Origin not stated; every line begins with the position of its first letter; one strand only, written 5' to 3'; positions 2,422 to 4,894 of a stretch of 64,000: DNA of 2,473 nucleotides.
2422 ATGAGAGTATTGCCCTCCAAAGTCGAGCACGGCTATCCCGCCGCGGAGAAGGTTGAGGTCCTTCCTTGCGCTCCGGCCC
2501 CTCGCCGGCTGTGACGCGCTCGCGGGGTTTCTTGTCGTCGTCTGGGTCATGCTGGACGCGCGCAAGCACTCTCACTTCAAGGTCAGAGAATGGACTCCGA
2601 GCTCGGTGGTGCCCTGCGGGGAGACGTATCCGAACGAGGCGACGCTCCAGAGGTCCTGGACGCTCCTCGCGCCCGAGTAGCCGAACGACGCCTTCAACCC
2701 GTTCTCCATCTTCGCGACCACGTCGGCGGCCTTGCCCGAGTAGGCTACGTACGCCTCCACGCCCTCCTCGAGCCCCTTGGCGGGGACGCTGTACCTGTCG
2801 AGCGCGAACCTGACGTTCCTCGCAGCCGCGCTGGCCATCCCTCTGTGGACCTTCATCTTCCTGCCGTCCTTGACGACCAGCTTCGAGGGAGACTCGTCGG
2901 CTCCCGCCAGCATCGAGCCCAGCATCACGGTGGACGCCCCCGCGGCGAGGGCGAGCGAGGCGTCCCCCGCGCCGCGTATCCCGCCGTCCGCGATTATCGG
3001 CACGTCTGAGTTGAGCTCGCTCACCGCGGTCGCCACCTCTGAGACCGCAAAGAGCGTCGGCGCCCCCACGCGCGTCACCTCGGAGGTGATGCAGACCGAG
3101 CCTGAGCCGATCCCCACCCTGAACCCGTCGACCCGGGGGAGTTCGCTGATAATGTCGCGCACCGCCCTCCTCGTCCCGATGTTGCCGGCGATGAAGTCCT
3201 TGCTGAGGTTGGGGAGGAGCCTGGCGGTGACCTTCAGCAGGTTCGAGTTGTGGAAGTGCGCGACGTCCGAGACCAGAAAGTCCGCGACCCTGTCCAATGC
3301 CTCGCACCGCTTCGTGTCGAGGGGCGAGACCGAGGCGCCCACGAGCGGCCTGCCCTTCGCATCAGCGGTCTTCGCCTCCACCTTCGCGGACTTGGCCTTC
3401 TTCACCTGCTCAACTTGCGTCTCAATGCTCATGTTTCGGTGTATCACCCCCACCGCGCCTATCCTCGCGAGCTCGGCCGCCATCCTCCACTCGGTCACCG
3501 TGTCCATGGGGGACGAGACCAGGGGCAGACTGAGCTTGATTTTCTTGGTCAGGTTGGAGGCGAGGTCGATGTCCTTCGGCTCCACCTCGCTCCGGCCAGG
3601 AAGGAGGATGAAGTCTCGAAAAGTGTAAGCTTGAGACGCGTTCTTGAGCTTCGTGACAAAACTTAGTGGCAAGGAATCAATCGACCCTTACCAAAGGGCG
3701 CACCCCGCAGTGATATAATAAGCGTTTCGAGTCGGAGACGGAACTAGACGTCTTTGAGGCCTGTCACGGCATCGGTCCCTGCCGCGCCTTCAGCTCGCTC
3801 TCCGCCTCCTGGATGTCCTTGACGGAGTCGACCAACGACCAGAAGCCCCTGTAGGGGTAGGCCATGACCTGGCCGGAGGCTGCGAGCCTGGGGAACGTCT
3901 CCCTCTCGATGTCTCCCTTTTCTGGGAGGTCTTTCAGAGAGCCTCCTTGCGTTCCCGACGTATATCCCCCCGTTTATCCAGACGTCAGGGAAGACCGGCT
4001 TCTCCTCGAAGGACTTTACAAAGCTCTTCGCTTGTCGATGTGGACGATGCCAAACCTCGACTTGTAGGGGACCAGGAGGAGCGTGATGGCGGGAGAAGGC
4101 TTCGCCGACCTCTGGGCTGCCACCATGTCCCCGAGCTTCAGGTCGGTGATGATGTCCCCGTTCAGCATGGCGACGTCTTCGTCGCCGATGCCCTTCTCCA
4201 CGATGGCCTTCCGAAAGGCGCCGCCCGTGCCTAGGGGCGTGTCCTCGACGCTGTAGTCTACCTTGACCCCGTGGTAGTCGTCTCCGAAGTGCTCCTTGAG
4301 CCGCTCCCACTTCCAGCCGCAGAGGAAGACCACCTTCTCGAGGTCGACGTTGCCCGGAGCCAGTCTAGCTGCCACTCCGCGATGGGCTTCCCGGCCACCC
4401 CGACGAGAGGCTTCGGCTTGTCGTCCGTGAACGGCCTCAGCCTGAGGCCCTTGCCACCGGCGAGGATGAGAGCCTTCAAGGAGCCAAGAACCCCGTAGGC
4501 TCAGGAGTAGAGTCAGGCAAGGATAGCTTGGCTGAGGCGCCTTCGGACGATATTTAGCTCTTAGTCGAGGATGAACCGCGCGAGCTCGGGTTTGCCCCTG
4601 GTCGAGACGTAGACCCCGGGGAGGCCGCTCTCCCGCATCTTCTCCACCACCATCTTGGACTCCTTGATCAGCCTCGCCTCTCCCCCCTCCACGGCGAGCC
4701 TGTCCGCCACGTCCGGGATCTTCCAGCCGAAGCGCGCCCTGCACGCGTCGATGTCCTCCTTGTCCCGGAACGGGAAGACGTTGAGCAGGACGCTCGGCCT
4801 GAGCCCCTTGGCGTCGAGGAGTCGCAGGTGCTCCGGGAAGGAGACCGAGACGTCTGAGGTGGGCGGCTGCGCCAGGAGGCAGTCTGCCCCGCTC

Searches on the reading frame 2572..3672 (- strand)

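Call 74: search_protein_families(library=pfam, proteins=[window:2572-3672:-], max_evalue=0.001)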
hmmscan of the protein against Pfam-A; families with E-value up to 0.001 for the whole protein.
window:2572-3672:- (366 aa): 6 families
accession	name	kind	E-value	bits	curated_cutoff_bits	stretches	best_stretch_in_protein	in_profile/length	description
PF00478.31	IMPDH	-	2.2e-104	349.6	25.6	1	15-361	1-345/345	IMP dehydrogenase / GMP reductase domain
PF03060.21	NMO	-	6.9e-10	39.3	28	1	210-269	185-239/331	Nitronate monooxygenase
PF01070.24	FMN_dh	-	1.8e-06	27.7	24.9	1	205-254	258-304/350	FMN-dependent dehydrogenase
PF01645.23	Glu_synthase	-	1.9e-06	27.7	20.4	1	147-253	206-305/369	Conserved region in glutamate synthase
PF01180.27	DHO_dh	-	1.3e-05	25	27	1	209-256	226-273/291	Dihydroorotate dehydrogenase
PF05690.20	ThiG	-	0.0003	20.7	23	1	221-261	173-213/247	Thiazole biosynthesis protein ThiG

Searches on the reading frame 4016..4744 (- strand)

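Call 74: search_protein_families(library=pfam, proteins=[window:4016-4744:-], max_evalue=0.001)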
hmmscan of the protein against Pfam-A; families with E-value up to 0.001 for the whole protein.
window:4016-4744:- (242 aa): 1 family
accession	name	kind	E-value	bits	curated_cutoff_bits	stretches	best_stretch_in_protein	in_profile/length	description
PF00483.29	NTP_transferase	-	2e-07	31.3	21.2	1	146-239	58-154/245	Nucleotidyl transferase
